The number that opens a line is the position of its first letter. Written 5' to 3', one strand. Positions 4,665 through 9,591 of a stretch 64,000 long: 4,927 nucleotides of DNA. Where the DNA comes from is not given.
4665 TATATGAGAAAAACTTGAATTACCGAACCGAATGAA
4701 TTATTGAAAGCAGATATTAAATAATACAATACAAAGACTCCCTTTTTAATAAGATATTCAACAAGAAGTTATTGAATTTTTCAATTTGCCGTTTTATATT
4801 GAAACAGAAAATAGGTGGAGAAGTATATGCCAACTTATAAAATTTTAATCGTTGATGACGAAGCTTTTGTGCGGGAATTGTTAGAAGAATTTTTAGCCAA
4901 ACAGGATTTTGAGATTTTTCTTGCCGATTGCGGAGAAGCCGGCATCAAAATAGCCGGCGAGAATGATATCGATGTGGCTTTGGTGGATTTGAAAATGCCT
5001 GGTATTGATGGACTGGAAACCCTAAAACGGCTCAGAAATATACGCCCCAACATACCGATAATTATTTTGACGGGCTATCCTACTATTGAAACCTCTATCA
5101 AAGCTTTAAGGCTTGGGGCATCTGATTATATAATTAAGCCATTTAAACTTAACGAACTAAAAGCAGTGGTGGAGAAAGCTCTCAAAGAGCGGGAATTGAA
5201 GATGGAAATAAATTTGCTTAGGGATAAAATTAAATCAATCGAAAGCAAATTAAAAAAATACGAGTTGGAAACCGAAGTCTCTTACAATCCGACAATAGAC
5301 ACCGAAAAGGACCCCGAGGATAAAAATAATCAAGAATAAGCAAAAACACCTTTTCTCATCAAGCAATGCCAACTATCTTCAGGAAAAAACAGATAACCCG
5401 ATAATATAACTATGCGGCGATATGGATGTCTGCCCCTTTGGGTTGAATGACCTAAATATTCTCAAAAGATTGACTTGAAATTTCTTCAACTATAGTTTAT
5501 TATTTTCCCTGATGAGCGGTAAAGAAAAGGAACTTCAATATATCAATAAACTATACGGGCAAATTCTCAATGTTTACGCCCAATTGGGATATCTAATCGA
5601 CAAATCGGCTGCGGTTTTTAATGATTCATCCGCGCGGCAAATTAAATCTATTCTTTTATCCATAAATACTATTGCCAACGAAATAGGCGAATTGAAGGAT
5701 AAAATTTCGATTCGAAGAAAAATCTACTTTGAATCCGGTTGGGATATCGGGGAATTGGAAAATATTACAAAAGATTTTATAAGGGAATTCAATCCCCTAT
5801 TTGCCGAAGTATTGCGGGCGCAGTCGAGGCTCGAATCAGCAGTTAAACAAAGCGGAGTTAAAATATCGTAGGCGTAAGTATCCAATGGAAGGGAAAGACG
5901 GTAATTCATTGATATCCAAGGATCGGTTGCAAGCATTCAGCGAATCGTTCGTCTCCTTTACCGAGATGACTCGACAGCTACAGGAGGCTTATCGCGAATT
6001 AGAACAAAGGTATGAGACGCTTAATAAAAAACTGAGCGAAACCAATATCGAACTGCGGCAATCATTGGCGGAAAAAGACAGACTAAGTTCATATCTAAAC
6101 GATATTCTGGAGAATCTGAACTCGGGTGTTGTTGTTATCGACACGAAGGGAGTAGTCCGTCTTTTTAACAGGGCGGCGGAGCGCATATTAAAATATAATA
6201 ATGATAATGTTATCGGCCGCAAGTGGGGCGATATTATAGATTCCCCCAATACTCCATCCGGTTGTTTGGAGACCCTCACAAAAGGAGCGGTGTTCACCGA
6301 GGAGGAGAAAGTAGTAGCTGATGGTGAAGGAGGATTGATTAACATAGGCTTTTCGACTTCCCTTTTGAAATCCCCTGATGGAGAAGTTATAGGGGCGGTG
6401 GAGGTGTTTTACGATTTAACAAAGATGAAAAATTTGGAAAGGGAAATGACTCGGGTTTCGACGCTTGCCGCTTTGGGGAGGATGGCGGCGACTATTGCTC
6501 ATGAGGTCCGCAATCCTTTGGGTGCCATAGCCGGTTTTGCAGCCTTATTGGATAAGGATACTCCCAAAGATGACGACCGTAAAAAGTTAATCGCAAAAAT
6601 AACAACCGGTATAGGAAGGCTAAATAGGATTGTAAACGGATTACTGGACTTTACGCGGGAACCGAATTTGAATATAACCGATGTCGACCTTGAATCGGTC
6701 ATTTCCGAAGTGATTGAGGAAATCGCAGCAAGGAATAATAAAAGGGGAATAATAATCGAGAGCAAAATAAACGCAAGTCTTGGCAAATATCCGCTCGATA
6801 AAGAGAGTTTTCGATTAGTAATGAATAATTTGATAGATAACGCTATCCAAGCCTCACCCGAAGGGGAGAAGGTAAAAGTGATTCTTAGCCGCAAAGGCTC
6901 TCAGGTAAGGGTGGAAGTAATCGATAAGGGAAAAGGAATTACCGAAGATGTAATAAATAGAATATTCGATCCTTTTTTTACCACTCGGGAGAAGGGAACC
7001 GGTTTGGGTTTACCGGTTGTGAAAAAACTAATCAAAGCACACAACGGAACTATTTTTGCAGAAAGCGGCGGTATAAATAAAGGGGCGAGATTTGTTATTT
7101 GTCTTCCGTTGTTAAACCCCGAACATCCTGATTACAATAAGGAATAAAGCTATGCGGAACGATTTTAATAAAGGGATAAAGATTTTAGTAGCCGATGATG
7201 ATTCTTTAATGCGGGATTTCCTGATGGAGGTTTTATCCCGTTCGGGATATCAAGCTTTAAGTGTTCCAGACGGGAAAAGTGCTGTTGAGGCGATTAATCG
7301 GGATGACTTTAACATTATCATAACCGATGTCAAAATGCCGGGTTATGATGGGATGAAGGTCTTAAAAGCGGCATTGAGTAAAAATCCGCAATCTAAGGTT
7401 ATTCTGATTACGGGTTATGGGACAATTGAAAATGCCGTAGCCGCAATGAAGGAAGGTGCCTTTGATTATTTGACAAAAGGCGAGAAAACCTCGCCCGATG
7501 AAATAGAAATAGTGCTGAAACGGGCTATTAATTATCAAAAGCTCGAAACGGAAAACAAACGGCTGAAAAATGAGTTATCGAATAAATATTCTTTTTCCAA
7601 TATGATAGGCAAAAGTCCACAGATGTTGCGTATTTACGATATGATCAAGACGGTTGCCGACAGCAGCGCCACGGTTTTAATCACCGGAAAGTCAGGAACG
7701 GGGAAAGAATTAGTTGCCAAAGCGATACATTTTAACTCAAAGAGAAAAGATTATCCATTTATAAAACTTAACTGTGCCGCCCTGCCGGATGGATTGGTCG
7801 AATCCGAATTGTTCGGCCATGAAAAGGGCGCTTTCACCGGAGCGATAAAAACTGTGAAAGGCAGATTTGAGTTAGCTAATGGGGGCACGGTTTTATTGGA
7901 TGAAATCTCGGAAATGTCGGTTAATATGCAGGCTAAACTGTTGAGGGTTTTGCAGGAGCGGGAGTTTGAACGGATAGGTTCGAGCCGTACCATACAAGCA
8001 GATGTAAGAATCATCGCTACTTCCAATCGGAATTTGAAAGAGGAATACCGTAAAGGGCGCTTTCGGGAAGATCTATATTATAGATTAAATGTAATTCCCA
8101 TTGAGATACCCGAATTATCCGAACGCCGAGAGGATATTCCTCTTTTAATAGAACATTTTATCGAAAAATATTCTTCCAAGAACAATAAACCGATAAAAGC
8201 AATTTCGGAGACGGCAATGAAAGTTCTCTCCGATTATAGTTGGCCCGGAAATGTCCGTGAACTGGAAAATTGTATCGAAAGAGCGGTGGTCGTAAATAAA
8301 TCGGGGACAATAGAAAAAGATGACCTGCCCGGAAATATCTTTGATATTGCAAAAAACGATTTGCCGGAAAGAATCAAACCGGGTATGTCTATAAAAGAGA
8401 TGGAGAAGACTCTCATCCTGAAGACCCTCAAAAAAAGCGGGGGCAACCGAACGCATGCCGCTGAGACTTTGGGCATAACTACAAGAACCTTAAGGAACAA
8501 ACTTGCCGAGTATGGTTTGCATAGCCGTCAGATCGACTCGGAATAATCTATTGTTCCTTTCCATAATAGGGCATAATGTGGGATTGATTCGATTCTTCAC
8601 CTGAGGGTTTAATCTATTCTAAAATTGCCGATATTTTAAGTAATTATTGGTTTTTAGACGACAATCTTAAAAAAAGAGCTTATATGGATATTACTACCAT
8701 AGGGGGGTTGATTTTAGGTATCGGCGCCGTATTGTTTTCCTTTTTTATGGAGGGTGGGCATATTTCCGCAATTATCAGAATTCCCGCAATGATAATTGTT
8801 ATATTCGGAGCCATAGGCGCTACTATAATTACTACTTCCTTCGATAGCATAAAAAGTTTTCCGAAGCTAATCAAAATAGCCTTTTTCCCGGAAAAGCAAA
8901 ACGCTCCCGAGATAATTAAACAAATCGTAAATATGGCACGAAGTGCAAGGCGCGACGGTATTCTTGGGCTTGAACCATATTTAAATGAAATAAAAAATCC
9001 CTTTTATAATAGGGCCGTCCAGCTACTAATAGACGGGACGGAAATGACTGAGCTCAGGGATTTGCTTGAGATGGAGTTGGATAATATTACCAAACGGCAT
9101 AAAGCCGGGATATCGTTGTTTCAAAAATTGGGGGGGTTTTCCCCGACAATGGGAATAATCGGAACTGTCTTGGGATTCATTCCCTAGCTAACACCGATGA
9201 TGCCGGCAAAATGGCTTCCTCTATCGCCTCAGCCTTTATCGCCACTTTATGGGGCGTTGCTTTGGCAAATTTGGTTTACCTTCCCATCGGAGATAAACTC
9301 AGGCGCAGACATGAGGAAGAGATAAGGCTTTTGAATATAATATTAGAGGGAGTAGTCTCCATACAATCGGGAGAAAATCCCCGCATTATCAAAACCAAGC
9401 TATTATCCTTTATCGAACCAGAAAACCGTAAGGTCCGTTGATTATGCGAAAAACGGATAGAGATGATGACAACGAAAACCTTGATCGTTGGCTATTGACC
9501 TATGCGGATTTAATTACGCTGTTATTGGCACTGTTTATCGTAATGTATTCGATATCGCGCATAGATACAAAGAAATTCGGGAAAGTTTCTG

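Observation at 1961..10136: Partner-switching triad with no sigma factor, embedded in a flagellar regulatory block (receivers, FlrBC-like sigma-54 TCS, motAB)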

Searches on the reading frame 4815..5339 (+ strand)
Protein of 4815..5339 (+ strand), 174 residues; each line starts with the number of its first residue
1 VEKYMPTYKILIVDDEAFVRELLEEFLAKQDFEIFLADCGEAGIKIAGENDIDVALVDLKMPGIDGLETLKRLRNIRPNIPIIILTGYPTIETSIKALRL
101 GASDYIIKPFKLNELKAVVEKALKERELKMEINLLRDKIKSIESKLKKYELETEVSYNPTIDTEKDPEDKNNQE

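Call 3: search_protein_families(library=pfam, proteins=[window:4815-5339:+], max_evalue=0.01)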
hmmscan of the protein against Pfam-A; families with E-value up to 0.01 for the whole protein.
window:4815-5339:+ (174 aa): 1 family
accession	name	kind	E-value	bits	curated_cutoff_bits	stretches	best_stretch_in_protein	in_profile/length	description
PF00072.30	Response_reg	-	6.3e-32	110.5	30.2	1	10-119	1-110/111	Response regulator receiver domain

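Call 51: search_protein_families(library=ncbifam, proteins=[window:4827-5336:+], max_evalue=0.00001)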
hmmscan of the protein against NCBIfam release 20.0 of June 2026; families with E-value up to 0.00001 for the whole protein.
window:4827-5336:+ (170 aa): 98 families (the best 25 are shown)
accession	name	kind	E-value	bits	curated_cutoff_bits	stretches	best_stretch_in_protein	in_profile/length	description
NF008469.0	PRK11361.1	equivalog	1.1e-34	119.9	714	1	3-135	4-136/461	acetoacetate metabolism transcriptional regulator AtoC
NF045505.1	RR_RssB_Pseudo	equivalog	1e-28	100.5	700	1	3-143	5-146/394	two-component system response regulator RssB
NF053512.1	nitric_RR_NosR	exception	5.3e-28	98.2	400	1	6-151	1-149/422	response regulator c-di-GMP phosphodiesterase, NosR family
TIGR01818.1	ntrC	equivalog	8.5e-26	90.8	558.6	1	6-129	1-124/463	nitrogen regulation protein NR(I)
NF051870.1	NAssimRespRegNtrX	equivalog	1.3e-25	90.2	600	1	5-136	3-136/452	nitrogen assimilation response regulator NtrX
NF006900.1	PRK09390.1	equivalog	1.4e-25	90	255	1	4-137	5-138/203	response regulator FixJ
NF007005.1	PRK09468.1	equivalog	5.6e-24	84.9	331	1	3-124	3-124/237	osmolarity response regulator transcription factor OmpR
NF045991.1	RespRegCtrARhodob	equivalog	6.6e-23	81.6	350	1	5-119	2-116/224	response regulator transcription factor CtrA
TIGR01387.1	cztR_silR_copR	subfamily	8.8e-23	81.1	279.2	1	6-126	1-121/218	heavy metal response regulator transcription factor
NF007689.0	PRK10365.1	equivalog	9.1e-23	80.7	760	1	5-121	7-123/441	sigma-54-dependent response regulator transcription factor ZraR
NF041946.1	LuxO_transreg_Vib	equivalog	1.1e-22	80.4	800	1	8-125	1-118/463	quorum-sensing sigma-54 dependent transcriptional regulator LuxO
NF045944.1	ResRegRpaBCyano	equivalog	2e-22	79.7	330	1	7-125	1-118/229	response regulator transcription factor RpaB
NF051850.1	RespRegRprY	equivalog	3.2e-22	79.1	370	1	5-125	6-126/234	response regulator transcription factor RprY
NF012227.0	AdeR_RR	equivalog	9.3e-22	77.6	340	1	5-139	13-146/239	efflux system response regulator transcription factor AdeR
NF040689.1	MtrAB_MtrA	equivalog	2.1e-21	76.3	300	1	6-130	1-124/219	MtrAB system response regulator MtrA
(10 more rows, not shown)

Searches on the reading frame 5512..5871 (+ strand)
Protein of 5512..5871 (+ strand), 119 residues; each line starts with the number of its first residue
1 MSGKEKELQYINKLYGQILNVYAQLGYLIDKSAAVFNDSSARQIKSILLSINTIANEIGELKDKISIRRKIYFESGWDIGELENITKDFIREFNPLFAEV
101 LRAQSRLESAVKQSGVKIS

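Call 3: search_protein_families(library=pfam, proteins=[window:5512-5871:+], max_evalue=0.01)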
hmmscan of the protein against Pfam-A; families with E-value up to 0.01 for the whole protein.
window:5512-5871:+ (119 aa): 0 families

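Call 34: search_protein_families(library=pfam, proteins=[window:5512-5868:+], max_evalue=5)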
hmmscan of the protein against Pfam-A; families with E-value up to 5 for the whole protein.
window:5512-5868:+ (119 aa): 0 families

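Call 70: find_homologous_proteins(query=window:5512-5868:+, max_evalue=0.001)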
Query window:5512-5868:+ (119 aa): 1 proteins with E <= 0.001 among 8 candidates.
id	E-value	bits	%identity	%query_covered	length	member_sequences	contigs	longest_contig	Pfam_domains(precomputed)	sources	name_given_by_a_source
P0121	5.7e-68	244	100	100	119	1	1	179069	-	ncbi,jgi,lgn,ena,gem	-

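Call 76: search_protein_families(library=ncbifam, proteins=[window:5512-5868:+], max_evalue=1)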
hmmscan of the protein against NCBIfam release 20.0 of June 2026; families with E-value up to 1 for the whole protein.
window:5512-5868:+ (119 aa): 0 families

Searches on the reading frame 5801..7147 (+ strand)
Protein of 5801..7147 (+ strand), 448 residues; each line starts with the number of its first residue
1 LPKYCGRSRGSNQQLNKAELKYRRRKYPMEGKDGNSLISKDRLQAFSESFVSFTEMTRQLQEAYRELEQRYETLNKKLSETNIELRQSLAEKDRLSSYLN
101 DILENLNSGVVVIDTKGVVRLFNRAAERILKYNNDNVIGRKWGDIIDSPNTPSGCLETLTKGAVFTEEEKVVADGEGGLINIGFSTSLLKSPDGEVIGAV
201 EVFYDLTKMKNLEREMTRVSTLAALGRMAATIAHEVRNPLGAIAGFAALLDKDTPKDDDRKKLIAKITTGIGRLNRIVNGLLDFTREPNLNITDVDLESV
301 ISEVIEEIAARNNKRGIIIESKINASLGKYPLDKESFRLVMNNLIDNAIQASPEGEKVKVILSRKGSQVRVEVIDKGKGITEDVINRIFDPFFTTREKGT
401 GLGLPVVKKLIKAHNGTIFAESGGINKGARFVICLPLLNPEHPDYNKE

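Call 3: search_protein_families(library=pfam, proteins=[window:5801-7147:+], max_evalue=0.01)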
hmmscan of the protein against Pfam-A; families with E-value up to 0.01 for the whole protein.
window:5801-7147:+ (448 aa): 11 families
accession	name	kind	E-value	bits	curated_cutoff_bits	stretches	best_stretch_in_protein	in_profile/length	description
PF02518.31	HATPase_c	-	1.4e-26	93.5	26.4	1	333-437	2-109/111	Histidine kinase-, DNA gyrase B-, and HSP90-like ATPase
PF00512.31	HisKA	-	8.9e-17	61.3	26.9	1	225-286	2-62/66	His Kinase A (phospho-acceptor) domain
PF08448.16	PAS_4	-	7.2e-10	39.5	23.1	1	103-208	1-107/110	PAS fold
PF13426.13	PAS_9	-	2.3e-09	37.9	27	1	108-208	2-103/103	PAS domain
PF00989.32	PAS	-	3.1e-08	34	22.6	1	100-146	4-50/113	PAS fold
PF13188.13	PAS_8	-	9.8e-07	28.9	21.8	1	99-153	3-54/65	PAS domain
PF13596.12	PAS_10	-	6.1e-05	24.1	22.1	1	99-207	1-106/106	PAS domain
PF24820.1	Diguanyl_cycl_sensor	-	8.3e-05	22.9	28.1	1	103-149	2-48/109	Diguanylate cyclase-like sensor domain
PF14501.12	HATPase_c_5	-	0.00042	20.6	22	1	337-419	6-87/102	GHKL domain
PF13581.12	HATPase_c_2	-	0.00078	19.9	27.4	1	341-412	40-110/127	Histidine kinase-like ATPase domain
PF13589.12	HATPase_c_3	-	0.002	18.6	25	1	338-389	4-54/137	Histidine kinase-, DNA gyrase B-, and HSP90-like ATPase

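Call 51: search_protein_families(library=ncbifam, proteins=[window:5885-7144:+], max_evalue=0.00001)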
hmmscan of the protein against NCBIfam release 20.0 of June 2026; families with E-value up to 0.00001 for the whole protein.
window:5885-7144:+ (420 aa): 83 families (the best 25 are shown)
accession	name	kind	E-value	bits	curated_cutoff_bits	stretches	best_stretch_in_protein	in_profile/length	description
NF008468.0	PRK11360.1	equivalog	1.4e-86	291.2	646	1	66-411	265-610/616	two-component system sensor histidine kinase AtoS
NF007688.0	PRK10364.1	equivalog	5.2e-57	193.6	479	1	181-409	224-451/460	two-component system sensor histidine kinase ZraS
NF046044.1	PnpS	equivalog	1.4e-55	188.9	400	1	33-408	19-390/390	two-component system histidine kinase PnpS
NF033092.0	HK_WalK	equivalog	3.5e-45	154.7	725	1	49-409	238-594/594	cell wall metabolism sensor histidine kinase WalK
NF010411.0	PRK13837.1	equivalog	3e-42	144.6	647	1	168-414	421-680/828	two-component system VirA-like sensor kinase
TIGR02966.1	phoR_proteo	equivalog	1.6e-39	135.9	334.2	1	68-405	5-331/333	phosphate regulon sensor histidine kinase PhoR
NF047874.1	MASE3_PAS_HK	subfamily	2.5e-39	135.6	560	1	29-414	225-630/655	MASE3 domain-containing sensor histidine kinase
NF053867.1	SprKinKinDBac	equivalog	1e-37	129.8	775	1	176-409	265-497/500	sporulation kinase KinD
NF052574.1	HisKinEspCMyxo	equivalog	7.9e-36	123.5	1200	1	75-411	290-639/785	serine histidine kinase EspC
NF041777.1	sens_FixL_Rhizob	equivalog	1.8e-35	122.6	850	2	179-409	244-481/485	sensor protein FixL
NF008312.0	PRK11100.1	equivalog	2.2e-35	122.4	356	1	198-393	257-459/477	two-component system sensor histidine kinase CreC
NF006800.0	PRK09303.1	equivalog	6.1e-32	111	342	1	192-411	146-379/383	histidine kinase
NF047497.1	HK_LIC_12097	equivalog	3e-31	108.5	500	1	165-409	118-366/367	LIC_12097 family sensor histidine kinase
NF046020.1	HisKinCckABruc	equivalog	4.5e-31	107.5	1000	1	176-415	459-713/868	cell cycle histidine kinase CckA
TIGR02956.1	TMAO_torS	equivalog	1.8e-30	105.8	676.5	1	201-411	468-684/967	TMAO reductase system sensor histidine kinase/response regulator TorS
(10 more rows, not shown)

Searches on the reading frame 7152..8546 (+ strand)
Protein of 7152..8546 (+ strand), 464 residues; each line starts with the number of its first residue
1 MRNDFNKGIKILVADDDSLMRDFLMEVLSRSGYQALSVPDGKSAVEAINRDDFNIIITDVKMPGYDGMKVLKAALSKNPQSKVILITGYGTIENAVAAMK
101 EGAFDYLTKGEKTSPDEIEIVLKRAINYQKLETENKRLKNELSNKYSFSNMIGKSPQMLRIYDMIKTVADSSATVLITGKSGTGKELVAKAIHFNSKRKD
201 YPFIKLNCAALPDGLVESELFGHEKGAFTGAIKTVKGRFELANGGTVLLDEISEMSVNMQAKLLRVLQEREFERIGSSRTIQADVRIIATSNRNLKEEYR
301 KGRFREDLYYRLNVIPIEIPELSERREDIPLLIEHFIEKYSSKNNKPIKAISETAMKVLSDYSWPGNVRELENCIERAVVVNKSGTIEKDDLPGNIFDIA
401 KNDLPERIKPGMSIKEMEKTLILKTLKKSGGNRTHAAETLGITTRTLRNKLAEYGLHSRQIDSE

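Call 3: search_protein_families(library=pfam, proteins=[window:7152-8546:+], max_evalue=0.01)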
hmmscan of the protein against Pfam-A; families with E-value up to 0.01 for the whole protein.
window:7152-8546:+ (464 aa): 17 families
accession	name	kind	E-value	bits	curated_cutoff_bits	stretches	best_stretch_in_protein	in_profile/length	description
PF00158.32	Sigma54_activat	-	2.7e-72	242.4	20.2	1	151-318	1-168/168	Sigma-54 interaction domain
PF25601.1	AAA_lid_14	-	6.8e-30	103.2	27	1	324-401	2-79/87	AAA+ ATPase lid domain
PF00072.30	Response_reg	-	2.3e-24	86.1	30.2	1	11-111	1-101/111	Response regulator receiver domain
PF14532.12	Sigma54_activ_2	-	8.5e-22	78.3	25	1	152-322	1-138/138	Sigma-54 interaction domain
PF02954.25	HTH_8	-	4.8e-14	52.3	22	1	414-454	2-42/42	Bacterial regulatory protein, Fis family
PF07728.20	AAA_5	-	3.2e-08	34.1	22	1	175-295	2-125/139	AAA domain (dynein-related subfamily)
PF00004.35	AAA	-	1.4e-06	29.2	21.2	1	175-309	1-128/131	ATPase family associated with various cellular activities (AAA)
PF07726.17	AAA_3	-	3.8e-05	24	27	1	175-292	2-111/131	ATPase family associated with various cellular activities (AAA)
PF12775.13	AAA_7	-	0.00035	20.6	25.8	1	143-210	4-71/181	P-loop containing dynein motor region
PF07724.20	AAA_2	-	0.00037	21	27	1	172-303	3-135/166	AAA domain (Cdc48 subfamily)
PF00493.29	MCM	-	0.0012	18.5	23.3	1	171-294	56-174/224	MCM P-loop domain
PF18024.7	HTH_50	-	0.0013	18.9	27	1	414-456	8-49/50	Helix-turn-helix domain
PF01078.27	Mg_chelatase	-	0.0017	18.2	20.3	0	230-292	93-157/207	Magnesium chelatase, subunit ChlI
PF20030.5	bpMoxR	-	0.0029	17.2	27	1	161-297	20-149/205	MoxR domain in the MoxR-vWA-beta-propeller ternary systems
PF08298.17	AAA_PrkA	-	0.0038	16.8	25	1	235-317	225-307/358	PrkA AAA domain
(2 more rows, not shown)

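Call 51: search_protein_families(library=ncbifam, proteins=[window:7152-8543:+], max_evalue=0.00001)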
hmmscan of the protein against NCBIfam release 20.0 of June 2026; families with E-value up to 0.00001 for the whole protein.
window:7152-8543:+ (464 aa): 98 families (the best 25 are shown)
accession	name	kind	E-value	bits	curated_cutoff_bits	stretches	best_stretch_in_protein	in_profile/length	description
NF008469.0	PRK11361.1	equivalog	7.5e-155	516.1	714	1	10-458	6-458/461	acetoacetate metabolism transcriptional regulator AtoC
TIGR01818.1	ntrC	equivalog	5.5e-132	440.8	558.6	1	11-397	1-382/463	nitrogen regulation protein NR(I)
NF007689.0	PRK10365.1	equivalog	2e-128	428.9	760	1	8-452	5-440/441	sigma-54-dependent response regulator transcription factor ZraR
TIGR02915.1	PEP_resp_reg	equivalog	5.1e-127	424.4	502.6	1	11-456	1-444/445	PEP-CTERM-box response regulator transcription factor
TIGR01817.1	nifA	equivalog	3.2e-123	412.3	528.85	1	130-392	177-438/534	nif-specific transcriptional activator NifA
NF050807.1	TransRegFlbDCaul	equivalog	4.3e-115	385.2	750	1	149-456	118-440/454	sigma-54-dependent transcriptional regulator FlbD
NF041552.1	TF_PrdR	equivalog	2.4e-113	379.5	795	1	129-455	249-577/577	sigma-54 dependent transcriptional regulator PrdR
NF051870.1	NAssimRespRegNtrX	equivalog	2.2e-112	376.2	600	1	10-455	3-451/452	nitrogen assimilation response regulator NtrX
NF041946.1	LuxO_transreg_Vib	equivalog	4.1e-109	365.4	800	1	38-401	26-385/463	quorum-sensing sigma-54 dependent transcriptional regulator LuxO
NF008176.1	PRK10923.1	equivalog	8.3e-109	364.3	620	1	10-410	5-399/469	nitrogen regulation protein NR(I)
NF011695.0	PRK15115.1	equivalog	1.1e-107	360.5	763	1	10-451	8-433/445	two-component system response regulator GlrR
NF003451.0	PRK05022.1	equivalog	8.6e-104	348.1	476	1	98-447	134-501/512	nitric oxide reductase transcriptional regulator NorR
NF049963.1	RespRegFlgRCampy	domain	9.2e-102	341.1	750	1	11-455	3-428/429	fla regulon two-component system response regulator FlgR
NF038308.1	RNA_repair_RtcR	equivalog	2.4e-100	336.9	650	1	95-453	126-515/530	RNA repair transcriptional activator RtcR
NF011958.0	PRK15429.1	equivalog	8.4e-94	315.5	830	1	130-458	359-688/692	formate hydrogenlyase transcriptional activator FlhA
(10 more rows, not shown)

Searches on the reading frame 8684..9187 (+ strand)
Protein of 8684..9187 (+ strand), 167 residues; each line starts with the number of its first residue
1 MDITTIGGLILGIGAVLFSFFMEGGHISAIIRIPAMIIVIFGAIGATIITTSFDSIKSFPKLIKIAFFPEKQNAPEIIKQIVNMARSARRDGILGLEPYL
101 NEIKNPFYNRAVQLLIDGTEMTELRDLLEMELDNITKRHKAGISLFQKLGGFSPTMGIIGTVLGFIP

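Call 3: search_protein_families(library=pfam, proteins=[window:8684-9187:+], max_evalue=0.01)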
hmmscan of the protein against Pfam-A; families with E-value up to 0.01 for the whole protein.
window:8684-9187:+ (167 aa): 2 families
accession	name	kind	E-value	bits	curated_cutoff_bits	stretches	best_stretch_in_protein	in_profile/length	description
PF01618.21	MotA_ExbB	-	1.5e-13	51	22.9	1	101-166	3-69/127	MotA/TolQ/ExbB proton channel family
PF20560.3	MotA_N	-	3.4e-11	43.6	27.3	1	7-92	2-91/91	Motility protein A N-terminal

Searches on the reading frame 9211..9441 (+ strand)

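Call 4: search_protein_families(library=pfam, proteins=[window:9211-9441:+], max_evalue=0.01)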
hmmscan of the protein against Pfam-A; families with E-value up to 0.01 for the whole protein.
window:9211-9441:+ (76 aa): 1 family
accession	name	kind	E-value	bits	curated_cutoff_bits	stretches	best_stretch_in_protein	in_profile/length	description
PF01618.21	MotA_ExbB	-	1.9e-06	28.1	22.9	1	1-40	86-124/127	MotA/TolQ/ExbB proton channel family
